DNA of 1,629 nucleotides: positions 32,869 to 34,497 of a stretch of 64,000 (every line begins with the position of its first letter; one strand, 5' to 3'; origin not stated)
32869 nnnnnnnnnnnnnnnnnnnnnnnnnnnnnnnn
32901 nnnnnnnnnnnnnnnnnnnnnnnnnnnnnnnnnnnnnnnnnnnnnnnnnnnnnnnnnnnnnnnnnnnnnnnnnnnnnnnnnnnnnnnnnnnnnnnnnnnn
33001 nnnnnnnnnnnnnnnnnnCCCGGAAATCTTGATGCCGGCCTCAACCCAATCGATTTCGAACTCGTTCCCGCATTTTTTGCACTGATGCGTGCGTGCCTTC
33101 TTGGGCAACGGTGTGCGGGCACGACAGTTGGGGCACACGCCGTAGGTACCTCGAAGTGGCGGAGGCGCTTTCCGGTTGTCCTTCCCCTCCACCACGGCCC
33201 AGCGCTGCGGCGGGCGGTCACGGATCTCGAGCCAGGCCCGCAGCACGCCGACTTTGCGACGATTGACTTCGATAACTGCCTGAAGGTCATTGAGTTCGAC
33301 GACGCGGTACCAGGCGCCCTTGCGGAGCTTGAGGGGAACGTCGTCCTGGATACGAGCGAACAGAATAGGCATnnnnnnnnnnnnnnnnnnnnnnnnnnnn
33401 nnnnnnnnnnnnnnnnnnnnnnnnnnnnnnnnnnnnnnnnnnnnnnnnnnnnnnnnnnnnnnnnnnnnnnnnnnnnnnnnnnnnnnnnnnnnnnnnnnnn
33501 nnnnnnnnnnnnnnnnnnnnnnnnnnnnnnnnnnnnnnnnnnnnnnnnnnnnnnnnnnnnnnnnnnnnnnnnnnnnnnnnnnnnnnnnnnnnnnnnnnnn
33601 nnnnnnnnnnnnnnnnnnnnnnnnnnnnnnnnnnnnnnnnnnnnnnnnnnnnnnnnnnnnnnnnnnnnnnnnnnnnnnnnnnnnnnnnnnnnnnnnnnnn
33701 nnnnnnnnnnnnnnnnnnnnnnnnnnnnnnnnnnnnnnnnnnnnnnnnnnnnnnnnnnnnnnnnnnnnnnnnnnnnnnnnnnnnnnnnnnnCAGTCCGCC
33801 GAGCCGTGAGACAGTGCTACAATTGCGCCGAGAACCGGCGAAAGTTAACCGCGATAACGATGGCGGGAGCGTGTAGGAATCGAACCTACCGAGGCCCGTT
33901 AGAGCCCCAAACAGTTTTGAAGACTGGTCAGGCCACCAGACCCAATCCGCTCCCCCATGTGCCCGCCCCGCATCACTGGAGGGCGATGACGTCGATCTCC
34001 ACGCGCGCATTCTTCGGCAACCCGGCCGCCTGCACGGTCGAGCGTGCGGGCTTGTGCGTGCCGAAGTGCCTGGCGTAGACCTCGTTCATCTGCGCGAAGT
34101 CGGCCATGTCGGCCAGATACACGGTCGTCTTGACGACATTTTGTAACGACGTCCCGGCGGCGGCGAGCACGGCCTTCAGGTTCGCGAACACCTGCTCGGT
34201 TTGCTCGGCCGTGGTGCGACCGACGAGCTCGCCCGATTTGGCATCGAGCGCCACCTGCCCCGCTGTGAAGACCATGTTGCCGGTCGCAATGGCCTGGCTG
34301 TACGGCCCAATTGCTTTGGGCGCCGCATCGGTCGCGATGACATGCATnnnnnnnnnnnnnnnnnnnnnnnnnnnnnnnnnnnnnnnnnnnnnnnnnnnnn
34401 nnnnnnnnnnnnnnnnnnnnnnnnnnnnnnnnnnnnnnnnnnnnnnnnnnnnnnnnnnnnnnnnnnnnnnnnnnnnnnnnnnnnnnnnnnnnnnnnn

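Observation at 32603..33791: Three tandem paralogs of an unrecognised ~115-aa zinc-ribbon protein immediately 3' of selC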

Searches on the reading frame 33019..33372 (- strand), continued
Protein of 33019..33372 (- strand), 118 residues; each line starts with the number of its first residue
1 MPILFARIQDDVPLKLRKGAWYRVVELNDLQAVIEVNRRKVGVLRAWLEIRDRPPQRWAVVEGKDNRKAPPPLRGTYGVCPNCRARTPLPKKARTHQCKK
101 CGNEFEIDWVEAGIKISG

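Call 71: find_encoding_contigs(protein=P0389, flank=5000, max_places=3)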
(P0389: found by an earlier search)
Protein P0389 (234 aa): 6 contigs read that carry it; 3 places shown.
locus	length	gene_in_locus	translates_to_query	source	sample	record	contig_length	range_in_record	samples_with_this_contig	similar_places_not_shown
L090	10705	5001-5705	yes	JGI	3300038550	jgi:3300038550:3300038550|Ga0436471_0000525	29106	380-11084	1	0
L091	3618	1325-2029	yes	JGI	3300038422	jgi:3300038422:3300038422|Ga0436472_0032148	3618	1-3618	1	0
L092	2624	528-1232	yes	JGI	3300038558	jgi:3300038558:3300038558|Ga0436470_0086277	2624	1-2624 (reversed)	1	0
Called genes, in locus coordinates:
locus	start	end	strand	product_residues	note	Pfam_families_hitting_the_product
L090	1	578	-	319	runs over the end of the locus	?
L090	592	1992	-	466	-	PF03349:Toluene_X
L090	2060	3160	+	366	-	PF10509:GalKase_gal_bdg (weak)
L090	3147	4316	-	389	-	PF01734:Patatin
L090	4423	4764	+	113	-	-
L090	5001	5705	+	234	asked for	-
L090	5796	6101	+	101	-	-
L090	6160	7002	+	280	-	PF02826:2-Hacid_dh_C (weak), PF03807:F420_oxidored, PF02153:PDH_N, PF20463:PDH_C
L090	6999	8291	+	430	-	PF00275:EPSP_synthase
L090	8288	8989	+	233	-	PF02224:Cytidylate_kin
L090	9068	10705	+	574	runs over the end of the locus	PF17092:PCB_OB (faint), PF21710:Spt6_S1 (faint), PF13509:S1_2 (faint), PF00575:S1, PF23459:S1_RRP5, PF00575:S1, PF23459:S1_RRP5 (weak), PF00575:S1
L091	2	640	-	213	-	?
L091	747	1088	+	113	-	-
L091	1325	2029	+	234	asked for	-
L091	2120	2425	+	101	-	-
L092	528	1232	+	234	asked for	-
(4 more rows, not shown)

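Call 73: search_protein_families(library=pfam, proteins=[L067:6375-7589:+, L061:6380-7612:+, L052:3547-4770:+, L049:6365-6733:+, L059:6438-6731:+, L063:5558-5836:+, L074:6521-7609:+, L046:6756-7553:+, L077:1660-2754:+, L086:5451-5924:+], max_evalue=0.001)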
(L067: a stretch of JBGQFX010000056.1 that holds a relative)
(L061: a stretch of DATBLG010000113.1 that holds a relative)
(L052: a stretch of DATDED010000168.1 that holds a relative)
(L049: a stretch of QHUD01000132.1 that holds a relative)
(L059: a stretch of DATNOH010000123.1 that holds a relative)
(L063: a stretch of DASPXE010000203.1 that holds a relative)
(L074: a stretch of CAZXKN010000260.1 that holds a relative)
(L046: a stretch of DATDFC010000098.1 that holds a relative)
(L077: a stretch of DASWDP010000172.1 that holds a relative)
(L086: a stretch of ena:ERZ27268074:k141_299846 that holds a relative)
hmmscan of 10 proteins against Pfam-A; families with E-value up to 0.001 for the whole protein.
L067:6375-7589:+ (404 aa): 1 family
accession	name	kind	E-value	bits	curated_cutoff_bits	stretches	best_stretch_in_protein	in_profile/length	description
PF00990.26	GGDEF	-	1.8e-43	148.6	23.8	1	226-384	1-160/161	Diguanylate cyclase, GGDEF domain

L061:6380-7612:+ (410 aa): 1 family
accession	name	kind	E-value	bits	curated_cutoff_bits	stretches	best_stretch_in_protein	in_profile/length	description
PF00990.26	GGDEF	-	6e-44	150.1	23.8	1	237-394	2-160/161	Diguanylate cyclase, GGDEF domain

L052:3547-4770:+ (407 aa): 1 family
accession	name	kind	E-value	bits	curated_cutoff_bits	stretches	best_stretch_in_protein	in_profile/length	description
PF00990.26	GGDEF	-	2.1e-42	145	23.8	1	231-388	2-160/161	Diguanylate cyclase, GGDEF domain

L049:6365-6733:+ (122 aa): 0 families

L059:6438-6731:+ (97 aa): 0 families

L063:5558-5836:+ (92 aa): 0 families

L074:6521-7609:+ (362 aa): 0 families

L046:6756-7553:+ (265 aa): 0 families

L077:1660-2754:+ (364 aa): 1 family
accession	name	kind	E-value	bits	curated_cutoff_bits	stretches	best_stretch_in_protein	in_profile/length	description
PF13349.12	DUF4097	-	2.9e-06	27.3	22.9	1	254-360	142-246/247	Toastrack DUF4097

L086:5451-5924:+ (157 aa): 1 family
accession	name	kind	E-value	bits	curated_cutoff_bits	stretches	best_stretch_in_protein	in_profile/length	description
PF00072.30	Response_reg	-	1.9e-15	57.4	30.2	1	10-128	1-110/111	Response regulator receiver domain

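Call 88: predict_structure(alignment_id=A4)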
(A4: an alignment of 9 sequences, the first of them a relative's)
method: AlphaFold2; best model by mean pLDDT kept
length: 234 residues; sequences in the alignment: 9
mean_pLDDT: 61.3   pTM: 0.43
mean pLDDT of the five models: 61.3, 59.3, 50.4, 48.8, 47.5
residues with pLDDT >= 90: 0; 70-90: 99; 50-70: 66; < 50: 69
segments of 3 or more residues with pLDDT < 50: 1-12, 100-111, 162-185, 217-234
pLDDT, mean of each block of 10 residues (from residue 1): 32 73 81 79 78 66 77 73 83 66 36 74 74 68 61 79 42 30 47 60 59 56 32 26
secondary structure, 60 per line:
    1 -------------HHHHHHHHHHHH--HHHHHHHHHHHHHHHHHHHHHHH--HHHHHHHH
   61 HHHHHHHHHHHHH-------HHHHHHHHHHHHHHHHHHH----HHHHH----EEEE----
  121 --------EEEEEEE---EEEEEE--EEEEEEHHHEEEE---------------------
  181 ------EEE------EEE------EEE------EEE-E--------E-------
elements in order: H14-25 H28-50 H53-73 H81-99 H104-108 E113-116 E129-135 E139-144 E147-152 E156-159 E187-189 E196-198 E205-207 E214-216

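Call 89: search_protein_families(library=pfam, proteins=[L008:4045-5490:+, L045:4068-5516:+, L015:3695-4891:+, L090:4423-4764:+, L090:5796-6101:+, L085:4365-4871:+], max_evalue=0.001)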
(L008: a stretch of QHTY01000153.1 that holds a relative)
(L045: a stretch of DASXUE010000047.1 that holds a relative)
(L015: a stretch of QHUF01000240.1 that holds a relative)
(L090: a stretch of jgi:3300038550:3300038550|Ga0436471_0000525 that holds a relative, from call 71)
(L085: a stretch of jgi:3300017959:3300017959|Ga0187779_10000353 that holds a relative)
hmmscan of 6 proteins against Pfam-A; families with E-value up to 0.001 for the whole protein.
L008:4045-5490:+ (481 aa): 1 family
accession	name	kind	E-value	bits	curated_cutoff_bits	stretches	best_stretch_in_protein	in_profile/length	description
PF13231.12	PMT_2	-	1.4e-08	35.6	26.1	1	62-214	3-153/160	Dolichyl-phosphate-mannose-protein mannosyltransferase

L045:4068-5516:+ (482 aa): 1 family
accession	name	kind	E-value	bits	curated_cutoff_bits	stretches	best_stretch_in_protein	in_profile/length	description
PF03901.23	Glyco_transf_22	-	0.00068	19.4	23.8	0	121-236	114-238/414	Alg9-like mannosyltransferase family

L015:3695-4891:+ (398 aa): 1 family
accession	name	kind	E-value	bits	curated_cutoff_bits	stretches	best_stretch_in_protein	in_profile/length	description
PF07995.17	GSDH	-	1.6e-40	139.9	25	1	65-387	12-324/332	Glucose / Sorbosone dehydrogenase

L090:4423-4764:+ (113 aa): 0 families

L090:5796-6101:+ (101 aa): 0 families

L085:4365-4871:+ (168 aa): 0 families

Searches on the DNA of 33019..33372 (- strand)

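Call 60: search_rna_families(sources=[L003, L012, L033, L050, L055, L046, L048, L060, L079], threshold=gathering)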
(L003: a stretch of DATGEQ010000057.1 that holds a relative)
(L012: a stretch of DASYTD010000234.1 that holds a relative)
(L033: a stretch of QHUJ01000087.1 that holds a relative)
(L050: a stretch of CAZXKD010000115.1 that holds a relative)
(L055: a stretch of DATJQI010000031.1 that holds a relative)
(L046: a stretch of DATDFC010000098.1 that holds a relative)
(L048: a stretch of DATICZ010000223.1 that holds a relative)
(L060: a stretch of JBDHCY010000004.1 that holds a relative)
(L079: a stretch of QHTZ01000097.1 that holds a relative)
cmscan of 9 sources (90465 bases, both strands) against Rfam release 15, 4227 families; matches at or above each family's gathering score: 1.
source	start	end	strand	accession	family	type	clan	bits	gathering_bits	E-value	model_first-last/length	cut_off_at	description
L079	2753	2838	+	RF00005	tRNA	Gene; tRNA;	CL00001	58.5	29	6.3e-10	1-71/71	no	tRNA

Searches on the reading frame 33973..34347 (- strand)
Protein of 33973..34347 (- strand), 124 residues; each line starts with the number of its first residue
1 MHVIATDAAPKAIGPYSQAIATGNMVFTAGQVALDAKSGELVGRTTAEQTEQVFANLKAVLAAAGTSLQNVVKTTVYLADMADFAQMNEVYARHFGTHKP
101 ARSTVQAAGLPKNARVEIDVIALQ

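Call 24: search_protein_families(library=pfam, proteins=[window:33973-34347:-], max_evalue=0.00001)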
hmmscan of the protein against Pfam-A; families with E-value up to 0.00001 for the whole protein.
window:33973-34347:- (124 aa): 1 family
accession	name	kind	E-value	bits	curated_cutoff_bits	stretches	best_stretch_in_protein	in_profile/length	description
PF01042.26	Ribonuc_L-PSP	-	9.7e-46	155.1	27.3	1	7-123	2-120/121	Endoribonuclease L-PSP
